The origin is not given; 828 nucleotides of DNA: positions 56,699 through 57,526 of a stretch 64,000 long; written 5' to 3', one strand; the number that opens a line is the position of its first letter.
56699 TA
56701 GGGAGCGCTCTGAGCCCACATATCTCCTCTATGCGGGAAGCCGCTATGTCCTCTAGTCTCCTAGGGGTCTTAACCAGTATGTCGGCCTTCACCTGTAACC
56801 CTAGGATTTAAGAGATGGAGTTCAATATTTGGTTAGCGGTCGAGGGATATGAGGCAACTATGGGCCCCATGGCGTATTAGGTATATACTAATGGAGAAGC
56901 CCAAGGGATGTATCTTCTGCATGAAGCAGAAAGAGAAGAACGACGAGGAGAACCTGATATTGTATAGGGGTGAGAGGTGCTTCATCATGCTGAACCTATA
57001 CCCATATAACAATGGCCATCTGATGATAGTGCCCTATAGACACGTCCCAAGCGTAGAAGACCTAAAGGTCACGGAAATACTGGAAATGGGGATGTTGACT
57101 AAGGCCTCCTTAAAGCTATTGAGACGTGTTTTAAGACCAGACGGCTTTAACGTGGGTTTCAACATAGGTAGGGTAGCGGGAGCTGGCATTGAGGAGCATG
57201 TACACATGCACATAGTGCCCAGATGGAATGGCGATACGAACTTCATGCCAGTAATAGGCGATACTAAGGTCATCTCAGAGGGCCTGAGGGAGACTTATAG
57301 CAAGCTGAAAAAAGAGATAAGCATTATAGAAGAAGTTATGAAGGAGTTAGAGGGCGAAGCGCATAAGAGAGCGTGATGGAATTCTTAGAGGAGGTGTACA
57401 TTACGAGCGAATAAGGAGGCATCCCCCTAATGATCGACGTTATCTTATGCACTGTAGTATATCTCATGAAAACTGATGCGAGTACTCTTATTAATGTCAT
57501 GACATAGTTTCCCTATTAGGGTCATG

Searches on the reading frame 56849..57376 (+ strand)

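Call 27: search_protein_families(library=pfam, proteins=[window:56849-57376:+], max_evalue=0.001)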
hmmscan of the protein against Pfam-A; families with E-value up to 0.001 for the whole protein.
window:56849-57376:+ (175 aa): 3 families
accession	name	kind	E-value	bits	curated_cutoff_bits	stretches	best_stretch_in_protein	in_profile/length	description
PF01230.28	HIT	-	9.5e-13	49.1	21.5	1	34-125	5-95/98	HIT domain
PF11969.13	DcpS_C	-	2.4e-08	34.9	24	1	21-123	2-100/114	Scavenger mRNA decapping enzyme C-term binding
PF04677.20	CwfJ_C_1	-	2e-07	31.4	21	1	15-86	8-77/122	Protein similar to CwfJ C-terminus 1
